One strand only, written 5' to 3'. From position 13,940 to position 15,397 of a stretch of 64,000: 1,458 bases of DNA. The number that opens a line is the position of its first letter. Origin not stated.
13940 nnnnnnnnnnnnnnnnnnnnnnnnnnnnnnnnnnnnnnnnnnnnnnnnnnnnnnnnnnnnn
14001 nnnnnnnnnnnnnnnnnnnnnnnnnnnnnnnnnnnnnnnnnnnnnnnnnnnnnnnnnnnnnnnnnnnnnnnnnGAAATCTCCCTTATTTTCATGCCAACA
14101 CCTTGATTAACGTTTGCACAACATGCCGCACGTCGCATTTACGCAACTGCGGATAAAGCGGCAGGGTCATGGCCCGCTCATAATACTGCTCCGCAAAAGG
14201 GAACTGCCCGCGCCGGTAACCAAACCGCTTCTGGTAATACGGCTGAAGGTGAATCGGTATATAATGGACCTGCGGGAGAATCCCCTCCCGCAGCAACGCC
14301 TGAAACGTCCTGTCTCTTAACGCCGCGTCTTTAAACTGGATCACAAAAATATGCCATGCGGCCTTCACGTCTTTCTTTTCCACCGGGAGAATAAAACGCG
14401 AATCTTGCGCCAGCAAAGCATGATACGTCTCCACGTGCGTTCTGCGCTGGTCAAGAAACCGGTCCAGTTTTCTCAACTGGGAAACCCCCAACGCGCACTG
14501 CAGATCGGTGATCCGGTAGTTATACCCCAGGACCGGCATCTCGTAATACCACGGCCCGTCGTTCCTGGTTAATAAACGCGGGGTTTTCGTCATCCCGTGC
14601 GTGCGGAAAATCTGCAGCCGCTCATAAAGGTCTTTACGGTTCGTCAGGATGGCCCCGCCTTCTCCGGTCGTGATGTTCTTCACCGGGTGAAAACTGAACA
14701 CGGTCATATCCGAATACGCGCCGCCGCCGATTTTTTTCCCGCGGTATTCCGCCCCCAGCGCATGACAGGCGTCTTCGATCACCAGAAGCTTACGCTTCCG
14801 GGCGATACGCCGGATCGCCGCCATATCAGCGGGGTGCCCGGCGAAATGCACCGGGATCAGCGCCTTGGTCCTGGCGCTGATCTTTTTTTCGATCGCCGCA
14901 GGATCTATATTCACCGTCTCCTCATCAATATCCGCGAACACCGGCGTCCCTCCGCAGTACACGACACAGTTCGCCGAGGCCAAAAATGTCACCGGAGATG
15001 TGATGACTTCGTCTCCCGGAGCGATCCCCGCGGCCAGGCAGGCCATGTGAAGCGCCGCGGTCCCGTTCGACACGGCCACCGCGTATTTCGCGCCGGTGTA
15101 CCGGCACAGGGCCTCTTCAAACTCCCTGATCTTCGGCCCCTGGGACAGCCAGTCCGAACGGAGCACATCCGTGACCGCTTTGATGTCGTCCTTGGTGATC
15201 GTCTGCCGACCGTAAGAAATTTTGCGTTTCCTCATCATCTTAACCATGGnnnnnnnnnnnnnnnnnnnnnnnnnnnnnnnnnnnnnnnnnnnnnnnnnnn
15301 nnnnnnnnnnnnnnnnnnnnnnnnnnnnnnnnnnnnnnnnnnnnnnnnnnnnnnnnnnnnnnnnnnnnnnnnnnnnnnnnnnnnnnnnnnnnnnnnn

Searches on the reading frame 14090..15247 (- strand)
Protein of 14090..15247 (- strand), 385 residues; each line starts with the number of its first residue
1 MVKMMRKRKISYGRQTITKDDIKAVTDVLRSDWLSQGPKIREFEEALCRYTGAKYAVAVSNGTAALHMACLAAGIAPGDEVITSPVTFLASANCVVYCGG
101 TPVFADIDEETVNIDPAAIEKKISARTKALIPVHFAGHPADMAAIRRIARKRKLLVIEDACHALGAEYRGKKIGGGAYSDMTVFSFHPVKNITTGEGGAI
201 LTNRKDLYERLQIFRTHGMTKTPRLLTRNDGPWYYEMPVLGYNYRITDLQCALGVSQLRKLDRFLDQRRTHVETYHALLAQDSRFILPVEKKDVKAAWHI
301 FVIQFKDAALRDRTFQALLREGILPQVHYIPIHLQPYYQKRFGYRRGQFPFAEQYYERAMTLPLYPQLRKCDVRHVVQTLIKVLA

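Call 4: search_protein_families(library=pfam, proteins=[window:14090-15247:-])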
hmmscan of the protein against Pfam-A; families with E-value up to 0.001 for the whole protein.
window:14090-15247:- (385 aa): 5 families
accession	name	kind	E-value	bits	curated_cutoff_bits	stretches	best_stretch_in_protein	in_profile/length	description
PF01041.23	DegT_DnrJ_EryC1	-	9.7e-129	430.1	19.8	1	16-380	2-359/360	DegT/DnrJ/EryC1/StrS aminotransferase family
PF00155.27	Aminotran_1_2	-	1.8e-09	37.7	19.7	1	40-165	44-191/361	Aminotransferase class I and II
PF01212.27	Beta_elim_lyase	-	6.6e-08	32.7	27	1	37-269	31-220/288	Beta-eliminating lyase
PF01053.26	Cys_Met_Meta_PP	-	8.5e-07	28.3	27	1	37-169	51-183/381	Cys/Met metabolism PLP-dependent enzyme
PF00266.25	Aminotran_5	-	0.00042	19.9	21.5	1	57-224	65-235/371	Aminotransferase class-V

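Call 5: search_protein_families(library=ncbifam, proteins=[window:14090-15247:-], max_evalue=0.001)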
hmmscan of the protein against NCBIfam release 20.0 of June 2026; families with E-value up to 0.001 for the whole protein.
window:14090-15247:- (385 aa): 27 families (the best 25 are shown)
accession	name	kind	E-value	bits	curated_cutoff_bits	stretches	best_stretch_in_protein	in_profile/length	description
TIGR03588.1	PseC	equivalog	2.6e-152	507.2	423.5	1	10-384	2-380/380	UDP-4-amino-4,6-dideoxy-N-acetyl-beta-L-altrosamine transaminase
NF008658.2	PRK11658.1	equivalog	5.3e-91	305.1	631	1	10-384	5-377/379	UDP-4-amino-4-deoxy-L-arabinose aminotransferase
TIGR04181.1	NHT_00031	hypoth_equivalog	1.1e-79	268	420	1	17-363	8-357/359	LegC family aminotransferase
NF008687.0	PRK11706.1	equivalog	2.4e-78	263.5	375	1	10-383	2-373/375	dTDP-4-amino-4,6-dideoxygalactose transaminase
TIGR02379.1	ECA_wecE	subfamily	2e-67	227.6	434.85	1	14-384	6-375/376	dTDP-4-amino-4,6-dideoxy-D-glucose transaminase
NF011936.0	PRK15407.1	equivalog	7.3e-60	202.9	423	2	7-218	34-251/440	lipopolysaccharide biosynthesis protein RfbH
TIGR04427.1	PLP_DesI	equivalog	7e-53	180.1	650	1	26-380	39-379/390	dTDP-4-dehydro-6-deoxyglucose aminotransferase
NF005816.0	PRK07682.1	equivalog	4.1e-08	32.2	620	1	62-163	99-206/390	aminotransferase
TIGR01325.1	O_suc_HS_sulf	equivalog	5.2e-07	28.6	510.05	1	37-221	53-234/380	O-succinylhomoserine sulfhydrylase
NF004975.0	PRK06348.1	equivalog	9.3e-07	28.2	549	1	50-160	85-202/384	pyridoxal phosphate-dependent aminotransferase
NF041364.1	GntC_guanitoxin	equivalog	1e-06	27.9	415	1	56-160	62-174/356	guanitoxin biosynthesis PLP-dependent (S)-gamma-hydroxy-L-arginine cyclodehydratase GntC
NF006003.0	PRK08133.1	equivalog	1e-06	27.8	522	1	38-221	66-247/396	O-succinylhomoserine sulfhydrylase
NF005305.0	PRK06836.1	equivalog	1.6e-05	24.4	376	1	56-131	100-175/396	pyridoxal phosphate-dependent aminotransferase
NF006569.0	PRK09082.1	subfamily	2.8e-05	23.4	420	1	52-159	89-202/386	methionine aminotransferase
NF004650.0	PRK05994.1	equivalog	4.3e-05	22.5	667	1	43-183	68-204/427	O-acetylhomoserine aminocarboxypropyltransferase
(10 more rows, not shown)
